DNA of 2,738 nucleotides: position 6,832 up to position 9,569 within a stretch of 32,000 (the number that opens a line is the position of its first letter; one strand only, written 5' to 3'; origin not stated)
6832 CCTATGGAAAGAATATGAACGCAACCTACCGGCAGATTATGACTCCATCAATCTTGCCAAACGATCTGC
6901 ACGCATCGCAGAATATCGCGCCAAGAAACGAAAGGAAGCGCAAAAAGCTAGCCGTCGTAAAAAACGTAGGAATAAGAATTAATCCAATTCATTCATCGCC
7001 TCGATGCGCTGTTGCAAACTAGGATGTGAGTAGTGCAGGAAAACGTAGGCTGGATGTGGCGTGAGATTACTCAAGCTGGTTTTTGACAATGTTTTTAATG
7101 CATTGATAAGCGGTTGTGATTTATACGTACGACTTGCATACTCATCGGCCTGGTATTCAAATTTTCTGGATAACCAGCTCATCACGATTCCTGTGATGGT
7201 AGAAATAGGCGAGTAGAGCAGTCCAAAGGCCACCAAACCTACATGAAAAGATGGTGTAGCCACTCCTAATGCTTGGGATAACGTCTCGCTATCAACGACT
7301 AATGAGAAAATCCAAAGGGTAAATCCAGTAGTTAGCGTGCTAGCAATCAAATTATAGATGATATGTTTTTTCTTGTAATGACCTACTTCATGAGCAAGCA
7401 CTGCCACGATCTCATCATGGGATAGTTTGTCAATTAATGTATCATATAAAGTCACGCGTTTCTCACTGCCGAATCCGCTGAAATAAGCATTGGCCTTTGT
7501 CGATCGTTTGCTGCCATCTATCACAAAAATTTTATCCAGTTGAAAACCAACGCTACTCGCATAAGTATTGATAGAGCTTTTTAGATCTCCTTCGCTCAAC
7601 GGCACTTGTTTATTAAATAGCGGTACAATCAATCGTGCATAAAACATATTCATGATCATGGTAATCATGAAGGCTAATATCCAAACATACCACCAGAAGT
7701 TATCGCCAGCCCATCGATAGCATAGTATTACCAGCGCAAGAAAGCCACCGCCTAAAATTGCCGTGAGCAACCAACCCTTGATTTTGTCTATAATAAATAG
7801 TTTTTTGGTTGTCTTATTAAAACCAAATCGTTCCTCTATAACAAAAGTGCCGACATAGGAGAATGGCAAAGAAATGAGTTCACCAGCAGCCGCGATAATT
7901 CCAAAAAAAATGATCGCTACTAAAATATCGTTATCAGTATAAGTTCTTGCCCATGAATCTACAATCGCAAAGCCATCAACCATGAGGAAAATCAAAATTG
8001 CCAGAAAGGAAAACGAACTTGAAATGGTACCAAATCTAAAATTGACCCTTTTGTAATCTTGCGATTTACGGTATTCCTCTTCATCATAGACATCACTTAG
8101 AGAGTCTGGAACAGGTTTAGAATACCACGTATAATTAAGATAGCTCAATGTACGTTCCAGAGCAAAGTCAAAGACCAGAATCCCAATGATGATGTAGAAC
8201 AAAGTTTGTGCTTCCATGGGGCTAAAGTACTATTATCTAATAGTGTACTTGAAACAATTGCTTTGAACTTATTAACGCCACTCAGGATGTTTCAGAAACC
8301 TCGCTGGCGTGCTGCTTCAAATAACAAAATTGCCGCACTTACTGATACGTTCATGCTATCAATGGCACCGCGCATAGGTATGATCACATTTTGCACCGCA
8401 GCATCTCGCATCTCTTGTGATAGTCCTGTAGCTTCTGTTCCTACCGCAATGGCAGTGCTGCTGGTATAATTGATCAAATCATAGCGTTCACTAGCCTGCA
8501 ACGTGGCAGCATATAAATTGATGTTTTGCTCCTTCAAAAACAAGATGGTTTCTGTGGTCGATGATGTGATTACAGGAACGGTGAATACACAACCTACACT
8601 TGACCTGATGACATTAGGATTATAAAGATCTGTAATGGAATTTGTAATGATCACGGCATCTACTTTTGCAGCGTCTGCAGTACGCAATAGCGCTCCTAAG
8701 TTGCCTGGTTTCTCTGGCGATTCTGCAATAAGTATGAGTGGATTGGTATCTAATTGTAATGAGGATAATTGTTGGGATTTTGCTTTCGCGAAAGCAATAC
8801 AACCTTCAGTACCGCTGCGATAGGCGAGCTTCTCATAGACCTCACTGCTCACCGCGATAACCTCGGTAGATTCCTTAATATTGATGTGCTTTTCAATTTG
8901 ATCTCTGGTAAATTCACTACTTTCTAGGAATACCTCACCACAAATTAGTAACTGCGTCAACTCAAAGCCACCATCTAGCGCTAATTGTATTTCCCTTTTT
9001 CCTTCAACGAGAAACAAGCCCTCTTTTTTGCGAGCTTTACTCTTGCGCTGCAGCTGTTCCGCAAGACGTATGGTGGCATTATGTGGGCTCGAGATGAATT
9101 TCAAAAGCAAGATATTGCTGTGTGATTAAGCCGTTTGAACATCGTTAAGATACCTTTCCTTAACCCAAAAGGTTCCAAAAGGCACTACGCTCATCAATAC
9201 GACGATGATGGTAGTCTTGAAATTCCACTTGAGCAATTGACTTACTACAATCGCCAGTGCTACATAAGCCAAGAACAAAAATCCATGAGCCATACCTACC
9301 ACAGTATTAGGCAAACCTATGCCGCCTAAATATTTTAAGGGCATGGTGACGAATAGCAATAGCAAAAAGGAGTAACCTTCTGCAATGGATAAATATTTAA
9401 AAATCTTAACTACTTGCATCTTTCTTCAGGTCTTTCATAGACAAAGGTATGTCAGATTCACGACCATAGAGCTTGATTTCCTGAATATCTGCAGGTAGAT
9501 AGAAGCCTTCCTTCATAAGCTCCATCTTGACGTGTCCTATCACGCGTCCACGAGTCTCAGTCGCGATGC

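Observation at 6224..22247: Palindrome copies inside genes are in frame and look like substitutions, not insertions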

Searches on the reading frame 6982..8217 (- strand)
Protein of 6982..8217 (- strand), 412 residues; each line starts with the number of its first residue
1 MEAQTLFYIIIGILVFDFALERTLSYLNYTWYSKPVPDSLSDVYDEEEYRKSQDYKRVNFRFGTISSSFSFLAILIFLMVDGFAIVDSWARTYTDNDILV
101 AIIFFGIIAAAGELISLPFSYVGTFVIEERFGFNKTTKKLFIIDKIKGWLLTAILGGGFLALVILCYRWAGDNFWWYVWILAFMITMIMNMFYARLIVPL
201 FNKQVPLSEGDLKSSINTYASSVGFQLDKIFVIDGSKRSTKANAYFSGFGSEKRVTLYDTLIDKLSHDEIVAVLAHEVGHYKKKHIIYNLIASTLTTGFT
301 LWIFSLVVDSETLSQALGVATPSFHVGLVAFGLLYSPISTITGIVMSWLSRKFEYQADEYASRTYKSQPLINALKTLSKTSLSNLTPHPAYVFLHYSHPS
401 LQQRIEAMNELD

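Call 79: search_protein_families(library=pfam, proteins=[window:6982-8217:-], max_evalue=0.00001)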
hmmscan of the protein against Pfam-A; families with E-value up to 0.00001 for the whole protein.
window:6982-8217:- (412 aa): 2 families
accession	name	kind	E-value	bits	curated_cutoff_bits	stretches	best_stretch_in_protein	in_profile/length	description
PF16491.10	Peptidase_M48_N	-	1.3e-56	191.7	27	1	28-203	4-179/179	CAAX prenyl protease N-terminal, five membrane helices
PF01435.24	Peptidase_M48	-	2.3e-37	129.1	20.3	1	207-410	2-184/186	Peptidase family M48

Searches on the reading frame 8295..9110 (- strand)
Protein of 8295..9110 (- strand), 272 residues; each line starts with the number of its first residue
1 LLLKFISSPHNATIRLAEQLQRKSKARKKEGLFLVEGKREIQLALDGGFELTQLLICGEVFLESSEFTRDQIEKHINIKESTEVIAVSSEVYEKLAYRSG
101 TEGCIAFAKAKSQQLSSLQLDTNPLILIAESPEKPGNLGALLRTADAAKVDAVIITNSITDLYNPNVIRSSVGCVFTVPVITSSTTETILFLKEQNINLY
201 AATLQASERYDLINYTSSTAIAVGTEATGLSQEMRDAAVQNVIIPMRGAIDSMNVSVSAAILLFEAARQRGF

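Call 20: search_protein_families(library=pfam, proteins=[window:8295-9110:-])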
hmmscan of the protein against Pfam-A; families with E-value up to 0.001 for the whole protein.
window:8295-9110:- (272 aa): 2 families
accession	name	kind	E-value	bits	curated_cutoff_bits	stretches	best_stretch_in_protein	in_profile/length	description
PF00588.24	SpoU_methylase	-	3.5e-35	121.6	29.7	1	125-264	2-142/142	SpoU rRNA Methylase family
PF22435.1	MRM3-like_sub_bind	-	2.6e-17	63.5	27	1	11-106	1-84/84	MRM3-like substrate binding domain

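Call 25: find_homologous_proteins(query=window:8295-9110:-, max_evalue=1e-40)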
Query window:8295-9110:- (272 aa): 7996 proteins with E <= 1e-40 among 8000 candidates; the best 120 are listed.
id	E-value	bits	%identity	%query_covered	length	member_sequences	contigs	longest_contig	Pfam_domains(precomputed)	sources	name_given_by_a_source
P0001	1.0e-164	564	100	99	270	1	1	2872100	PF22435.2,PF00588.25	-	-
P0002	4.7e-122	424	73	99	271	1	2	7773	PF22435.2,PF00588.25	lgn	-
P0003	1.1e-121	423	72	99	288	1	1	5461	PF22435.2,PF00588.25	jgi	-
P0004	5.3e-121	421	72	99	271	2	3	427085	PF22435.2,PF00588.25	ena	-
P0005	4.2e-120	418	72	99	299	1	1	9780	PF22435.2,PF00588.25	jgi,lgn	-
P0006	5.7e-120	417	72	99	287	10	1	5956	PF22435.2,PF00588.25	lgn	-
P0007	1.2e-119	416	73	99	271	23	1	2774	PF22435.2,PF00588.25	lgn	-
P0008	1.2e-119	416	72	99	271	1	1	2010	PF22435.2,PF00588.25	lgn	-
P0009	1.3e-119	416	71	99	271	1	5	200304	PF22435.2,PF00588.25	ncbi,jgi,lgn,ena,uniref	ncbi:TrmH family RNA methyltransferase [Nonlabens sp.]|uniref:TrmH family RNA methyltransferase n=1 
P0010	1.5e-119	416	72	99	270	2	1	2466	PF22435.2,PF00588.25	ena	-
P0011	6.3e-119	414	70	99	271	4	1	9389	PF22435.2,PF00588.25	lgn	-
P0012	1.4e-118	413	71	99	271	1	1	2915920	PF22435.2,PF00588.25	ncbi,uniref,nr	ncbi:TrmH family RNA methyltransferase [Nonlabens marinus]|uniref:SpoU rRNA methylase family protein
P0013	4.5e-118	411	71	99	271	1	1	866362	PF22435.2,PF00588.25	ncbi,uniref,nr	ncbi:TrmH family RNA methyltransferase [Nonlabens antarcticus]|uniref:TrmH family RNA methyltransfer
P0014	1.4e-117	409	70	99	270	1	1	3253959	PF22435.2,PF00588.25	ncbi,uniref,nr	ncbi:RNA methyltransferase, TrmH family [Nonlabens sp. Hel1_33_55]|uniref:TrmH family RNA methyltran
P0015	2.1e-117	409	70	99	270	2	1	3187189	PF22435.2,PF00588.25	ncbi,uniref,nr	ncbi:TrmH family RNA methyltransferase [Nonlabens agnitus]|uniref:rRNA methyltransferase n=1 Tax=Non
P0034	1.1e-110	387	67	99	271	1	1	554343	PF22435.2,PF00588.25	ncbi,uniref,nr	ncbi:TrmH family RNA methyltransferase [Nonlabens xiamenensis]|uniref:TrmH family RNA methyltransfer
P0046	9.0e-102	358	65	99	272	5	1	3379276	PF22435.2,PF00588.25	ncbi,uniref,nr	ncbi:rRNA methyltransferase [Nonlabens spongiae]|uniref:rRNA methyltransferase n=1 Tax=Nonlabens spo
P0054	1.2e-97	344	61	99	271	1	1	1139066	PF22435.2,PF00588.25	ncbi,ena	-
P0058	9.2e-94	332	58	99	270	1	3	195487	PF22435.2,PF00588.25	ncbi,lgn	-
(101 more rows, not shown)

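Call 27: find_encoding_contigs(protein=P0012, flank=10000, max_places=3)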
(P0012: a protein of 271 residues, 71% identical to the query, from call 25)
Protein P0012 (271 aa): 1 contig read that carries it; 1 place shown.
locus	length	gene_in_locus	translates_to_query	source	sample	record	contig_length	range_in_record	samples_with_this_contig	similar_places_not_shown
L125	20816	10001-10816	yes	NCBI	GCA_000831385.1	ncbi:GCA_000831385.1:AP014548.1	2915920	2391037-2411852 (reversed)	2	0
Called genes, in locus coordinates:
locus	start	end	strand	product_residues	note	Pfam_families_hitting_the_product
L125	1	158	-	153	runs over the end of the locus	PF07977:FabA, PF22818:ApeI-like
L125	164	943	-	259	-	PF00106:adh_short, PF23441:SDR, PF13561:adh_short_C2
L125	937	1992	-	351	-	PF00195:Chal_sti_synt_N, PF08392:FAE1_CUT1_RppA, PF08545:ACP_syn_III (weak), PF02797:Chal_sti_synt_C, PF08541:ACP_syn_III_C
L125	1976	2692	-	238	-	PF00891:Methyltransf_2 (weak), PF13489:Methyltransf_23 (weak), PF13847:Methyltransf_31, PF08241:Methyltransf_11, PF08242:Methyltransf_12, PF13649:Methyltransf_25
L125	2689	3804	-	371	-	PF01266:DAO (faint), PF01494:FAD_binding_3, PF05834:Lycopene_cycl (faint), PF07992:Pyr_redox_2 (faint)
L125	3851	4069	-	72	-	-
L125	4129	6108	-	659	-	PF00676:E1_dh, PF02779:Transket_pyr, PF02780:Transketolase_C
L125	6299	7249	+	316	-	PF14226:DIOX_N, PF03171:2OG-FeII_Oxy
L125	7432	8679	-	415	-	PF13450:NAD_binding_8, PF01593:Amino_oxidase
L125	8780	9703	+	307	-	PF00924:MS_channel_2nd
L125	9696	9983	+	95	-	PF12823:DUF3817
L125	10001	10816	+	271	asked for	PF22435:MRM3-like_sub_bind, PF00588:SpoU_methylase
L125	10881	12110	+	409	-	PF16491:Peptidase_M48_N, PF01435:Peptidase_M48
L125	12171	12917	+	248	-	PF12146:Hydrolase_4 (faint), PF12695:Abhydrolase_5, PF00561:Abhydrolase_1 (faint), PF20408:Abhydrolase_11 (weak)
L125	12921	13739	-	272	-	PF14127:DUF4294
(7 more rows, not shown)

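Call 28: find_encoding_contigs(protein=P0014, flank=10000, max_places=3)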
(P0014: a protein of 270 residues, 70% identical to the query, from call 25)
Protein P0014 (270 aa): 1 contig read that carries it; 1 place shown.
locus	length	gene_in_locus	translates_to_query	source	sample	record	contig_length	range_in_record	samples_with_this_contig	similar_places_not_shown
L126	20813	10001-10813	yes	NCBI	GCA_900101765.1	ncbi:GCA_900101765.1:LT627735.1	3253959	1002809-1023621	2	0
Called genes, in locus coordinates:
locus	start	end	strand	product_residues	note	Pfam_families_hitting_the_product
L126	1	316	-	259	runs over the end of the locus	PF00106:adh_short, PF23441:SDR (faint), PF13561:adh_short_C2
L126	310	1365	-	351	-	PF00195:Chal_sti_synt_N, PF08392:FAE1_CUT1_RppA, PF08545:ACP_syn_III (weak), PF02797:Chal_sti_synt_C, PF08541:ACP_syn_III_C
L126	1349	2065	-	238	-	PF00891:Methyltransf_2 (faint), PF13489:Methyltransf_23 (weak), PF13847:Methyltransf_31, PF08241:Methyltransf_11, PF08242:Methyltransf_12, PF13649:Methyltransf_25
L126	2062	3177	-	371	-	PF01266:DAO (faint), PF01494:FAD_binding_3 (faint), PF03486:HI0933_like (faint), PF04820:Trp_halogenase (faint), PF05834:Lycopene_cycl (faint), PF07992:Pyr_redox_2 (faint)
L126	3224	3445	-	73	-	-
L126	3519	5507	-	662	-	PF00676:E1_dh, PF02779:Transket_pyr, PF02780:Transketolase_C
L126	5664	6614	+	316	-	PF14226:DIOX_N, PF03171:2OG-FeII_Oxy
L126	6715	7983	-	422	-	PF01593:Amino_oxidase, PF13450:NAD_binding_8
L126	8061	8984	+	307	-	PF00924:MS_channel_2nd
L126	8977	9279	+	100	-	PF12823:DUF3817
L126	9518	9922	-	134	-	PF03061:4HBT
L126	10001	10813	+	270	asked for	PF22435:MRM3-like_sub_bind, PF00588:SpoU_methylase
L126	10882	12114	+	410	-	PF16491:Peptidase_M48_N, PF01435:Peptidase_M48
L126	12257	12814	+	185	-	PF13560:HTH_31 (weak), PF01381:HTH_3, PF13443:HTH_26 (weak)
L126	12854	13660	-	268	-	PF14127:DUF4294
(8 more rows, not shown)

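Call 29: find_encoding_contigs(protein=P0046, flank=10000, max_places=3)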
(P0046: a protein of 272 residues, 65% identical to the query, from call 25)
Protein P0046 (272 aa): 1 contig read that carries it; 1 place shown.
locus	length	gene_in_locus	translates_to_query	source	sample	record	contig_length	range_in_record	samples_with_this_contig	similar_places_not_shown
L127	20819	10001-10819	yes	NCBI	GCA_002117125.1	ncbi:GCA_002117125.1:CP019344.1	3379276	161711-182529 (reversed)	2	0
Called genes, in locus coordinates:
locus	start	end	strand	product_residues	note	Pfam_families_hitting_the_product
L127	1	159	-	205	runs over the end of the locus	-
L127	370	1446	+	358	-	PF03462:PCRF, PF00472:RF-1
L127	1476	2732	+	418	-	PF04471:Mrr_cat (weak), PF06114:Peptidase_M78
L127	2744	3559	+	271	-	PF00215:OMPdecase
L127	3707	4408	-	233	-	PF02224:Cytidylate_kin, PF13189:Cytidylate_kin2 (weak), PF13238:AAA_18 (faint)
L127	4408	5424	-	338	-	-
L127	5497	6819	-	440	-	PF00919:UPF0004, PF04055:Radical_SAM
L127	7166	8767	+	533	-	PF18962:Por_Secre_tail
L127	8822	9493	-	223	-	PF03167:UDG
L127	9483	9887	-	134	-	PF03061:4HBT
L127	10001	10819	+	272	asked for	PF22435:MRM3-like_sub_bind, PF00588:SpoU_methylase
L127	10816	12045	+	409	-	PF16491:Peptidase_M48_N, PF01435:Peptidase_M48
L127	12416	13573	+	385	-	PF00989:PAS, PF13188:PAS_8 (weak), PF08448:PAS_4, PF13426:PAS_9, PF02518:HATPase_c (weak)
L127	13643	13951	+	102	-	PF13564:DoxX_2 (weak)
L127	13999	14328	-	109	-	PF13564:DoxX_2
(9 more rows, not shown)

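Call 35: find_encoding_contigs(protein=P0015, flank=10000, max_places=2)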
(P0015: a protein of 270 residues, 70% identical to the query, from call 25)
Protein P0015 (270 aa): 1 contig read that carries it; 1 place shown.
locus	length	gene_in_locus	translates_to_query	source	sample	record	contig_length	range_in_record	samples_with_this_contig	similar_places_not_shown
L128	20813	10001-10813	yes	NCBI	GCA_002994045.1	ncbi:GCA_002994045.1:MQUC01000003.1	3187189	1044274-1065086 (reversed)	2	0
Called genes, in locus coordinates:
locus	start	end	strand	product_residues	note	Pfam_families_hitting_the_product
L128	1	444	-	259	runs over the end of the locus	PF00106:adh_short, PF23441:SDR (faint), PF13561:adh_short_C2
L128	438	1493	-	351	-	PF00195:Chal_sti_synt_N, PF08392:FAE1_CUT1_RppA, PF08545:ACP_syn_III (weak), PF02797:Chal_sti_synt_C, PF08541:ACP_syn_III_C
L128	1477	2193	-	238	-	PF00891:Methyltransf_2 (weak), PF13489:Methyltransf_23 (weak), PF13847:Methyltransf_31, PF08241:Methyltransf_11, PF08242:Methyltransf_12, PF13649:Methyltransf_25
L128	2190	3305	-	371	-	PF01266:DAO (faint), PF01494:FAD_binding_3, PF04820:Trp_halogenase (faint), PF05834:Lycopene_cycl (faint)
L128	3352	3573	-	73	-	-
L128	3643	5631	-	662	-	PF00676:E1_dh, PF02779:Transket_pyr, PF02780:Transketolase_C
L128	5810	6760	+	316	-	PF14226:DIOX_N, PF03171:2OG-FeII_Oxy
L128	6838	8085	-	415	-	PF13450:NAD_binding_8, PF01593:Amino_oxidase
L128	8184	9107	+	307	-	PF00924:MS_channel_2nd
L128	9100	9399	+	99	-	PF12823:DUF3817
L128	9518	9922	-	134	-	PF03061:4HBT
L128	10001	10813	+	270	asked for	PF22435:MRM3-like_sub_bind, PF00588:SpoU_methylase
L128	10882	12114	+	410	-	PF16491:Peptidase_M48_N, PF01435:Peptidase_M48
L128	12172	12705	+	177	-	-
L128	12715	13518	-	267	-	PF14127:DUF4294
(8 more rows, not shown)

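Call 36: find_encoding_contigs(protein=P0034, flank=10000, max_places=2)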
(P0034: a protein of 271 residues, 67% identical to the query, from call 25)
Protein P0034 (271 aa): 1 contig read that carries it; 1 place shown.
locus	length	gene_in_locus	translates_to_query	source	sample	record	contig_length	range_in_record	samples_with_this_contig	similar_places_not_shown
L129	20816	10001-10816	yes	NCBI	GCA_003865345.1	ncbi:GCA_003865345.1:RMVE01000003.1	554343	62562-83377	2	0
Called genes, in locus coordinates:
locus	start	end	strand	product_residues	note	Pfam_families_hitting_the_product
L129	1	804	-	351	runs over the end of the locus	PF00195:Chal_sti_synt_N, PF08392:FAE1_CUT1_RppA, PF08545:ACP_syn_III (weak), PF02797:Chal_sti_synt_C, PF08541:ACP_syn_III_C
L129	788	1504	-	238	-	PF13489:Methyltransf_23, PF13847:Methyltransf_31, PF08241:Methyltransf_11, PF08242:Methyltransf_12, PF13649:Methyltransf_25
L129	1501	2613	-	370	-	PF01494:FAD_binding_3, PF04820:Trp_halogenase (faint), PF05834:Lycopene_cycl (faint)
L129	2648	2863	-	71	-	-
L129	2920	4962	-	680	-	PF00676:E1_dh, PF02779:Transket_pyr, PF02780:Transketolase_C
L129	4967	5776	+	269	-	PF01569:PAP2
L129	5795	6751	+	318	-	PF14226:DIOX_N, PF03171:2OG-FeII_Oxy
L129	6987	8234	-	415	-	PF00890:FAD_binding_2 (weak), PF01266:DAO (faint), PF03486:HI0933_like (weak), PF13450:NAD_binding_8, PF01593:Amino_oxidase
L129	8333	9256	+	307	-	PF00924:MS_channel_2nd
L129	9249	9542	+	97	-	PF12823:DUF3817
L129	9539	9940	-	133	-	PF03061:4HBT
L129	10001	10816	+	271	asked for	PF22435:MRM3-like_sub_bind, PF00588:SpoU_methylase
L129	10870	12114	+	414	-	PF16491:Peptidase_M48_N, PF01435:Peptidase_M48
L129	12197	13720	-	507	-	PF03703:bPH_2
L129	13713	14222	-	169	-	PF03703:bPH_2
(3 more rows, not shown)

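Call 37: find_encoding_contigs(protein=P0054, flank=10000, max_places=2)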
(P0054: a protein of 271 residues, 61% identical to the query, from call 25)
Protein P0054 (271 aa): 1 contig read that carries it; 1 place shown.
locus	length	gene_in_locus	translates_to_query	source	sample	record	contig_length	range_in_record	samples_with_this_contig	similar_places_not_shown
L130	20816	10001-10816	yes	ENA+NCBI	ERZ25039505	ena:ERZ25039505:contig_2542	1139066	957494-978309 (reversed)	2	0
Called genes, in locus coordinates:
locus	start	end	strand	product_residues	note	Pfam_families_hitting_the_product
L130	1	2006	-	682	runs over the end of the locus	PF22745:Nlig-Ia, PF01653:DNA_ligase_aden, PF03120:OB_DNA_ligase, PF03119:DNA_ligase_ZBD, PF14520:HHH_5 (faint), PF12826:HHH_2, PF00533:BRCT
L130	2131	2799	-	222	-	PF05175:MTS, PF06325:PrmA, PF07669:Eco57I, PF13847:Methyltransf_31, PF08241:Methyltransf_11 (weak), PF08242:Methyltransf_12, PF13649:Methyltransf_25, PF01170:UPF0020 (weak)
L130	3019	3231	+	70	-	-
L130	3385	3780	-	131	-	PF00334:NDK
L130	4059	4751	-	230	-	PF02224:Cytidylate_kin, PF13189:Cytidylate_kin2 (weak), PF13238:AAA_18 (weak)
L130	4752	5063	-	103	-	-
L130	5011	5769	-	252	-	-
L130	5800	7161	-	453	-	PF00919:UPF0004, PF04055:Radical_SAM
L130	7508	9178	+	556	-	PF18962:Por_Secre_tail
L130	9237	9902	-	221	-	PF03167:UDG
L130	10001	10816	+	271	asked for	PF22435:MRM3-like_sub_bind, PF00588:SpoU_methylase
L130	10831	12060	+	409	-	PF16491:Peptidase_M48_N, PF01435:Peptidase_M48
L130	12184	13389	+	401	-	PF01590:GAF, PF13185:GAF_2 (faint), PF00512:HisKA, PF02518:HATPase_c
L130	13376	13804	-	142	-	PF11396:PepSY_like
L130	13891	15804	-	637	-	PF00082:Peptidase_S8, PF18962:Por_Secre_tail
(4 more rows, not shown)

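Call 38: find_encoding_contigs(protein=P0058, flank=10000, max_places=2)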
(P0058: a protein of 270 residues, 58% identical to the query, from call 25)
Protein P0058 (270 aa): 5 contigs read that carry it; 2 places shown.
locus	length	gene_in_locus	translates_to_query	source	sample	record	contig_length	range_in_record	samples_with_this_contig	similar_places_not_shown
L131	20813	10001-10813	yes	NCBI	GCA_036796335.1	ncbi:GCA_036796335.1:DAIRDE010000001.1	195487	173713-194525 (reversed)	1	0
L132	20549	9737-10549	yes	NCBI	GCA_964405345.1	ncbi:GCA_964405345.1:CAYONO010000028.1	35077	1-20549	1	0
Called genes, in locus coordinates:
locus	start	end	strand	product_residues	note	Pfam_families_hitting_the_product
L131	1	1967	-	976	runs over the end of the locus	?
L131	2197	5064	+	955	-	PF07494:Reg_prop (faint), PF06580:His_kinase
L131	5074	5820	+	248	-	PF00072:Response_reg, PF04397:LytTR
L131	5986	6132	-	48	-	-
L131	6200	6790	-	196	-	PF04542:Sigma70_r2, PF08281:Sigma70_r4_2, PF04545:Sigma70_r4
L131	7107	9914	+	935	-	PF02463:SMC_N (faint), PF03193:RsgA_GTPase (faint), PF13191:AAA_16 (faint), PF13481:AAA_25 (faint), PF17760:UvrA_inter, PF17755:UvrA_DNA-bind, PF13304:AAA_21 (weak), PF00005:ABC_tran (weak), +4 more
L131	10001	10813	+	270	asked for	PF22435:MRM3-like_sub_bind, PF00588:SpoU_methylase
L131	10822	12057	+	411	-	PF16491:Peptidase_M48_N, PF01435:Peptidase_M48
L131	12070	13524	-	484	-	-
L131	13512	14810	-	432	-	PF13579:Glyco_trans_4_4 (weak), PF13439:Glyco_transf_4 (weak)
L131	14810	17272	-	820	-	PF09586:YfhO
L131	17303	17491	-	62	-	PF16118:DUF4834 (weak)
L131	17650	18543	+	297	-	PF13557:Phenol_MetA_deg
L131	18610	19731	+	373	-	PF00583:Acetyltransf_1 (faint)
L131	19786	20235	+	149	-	-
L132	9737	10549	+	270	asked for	PF22435:MRM3-like_sub_bind, PF00588:SpoU_methylase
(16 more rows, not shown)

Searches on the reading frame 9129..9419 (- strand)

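Call 79: search_protein_families(library=pfam, proteins=[window:9129-9419:-], max_evalue=0.00001)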
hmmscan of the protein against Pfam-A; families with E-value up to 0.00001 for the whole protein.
window:9129-9419:- (97 aa): 1 family
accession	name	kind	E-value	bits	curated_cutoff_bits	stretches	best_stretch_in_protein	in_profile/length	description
PF12823.12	DUF3817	-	1.6e-26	93.3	27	1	5-90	2-83/85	Domain of unknown function (DUF3817)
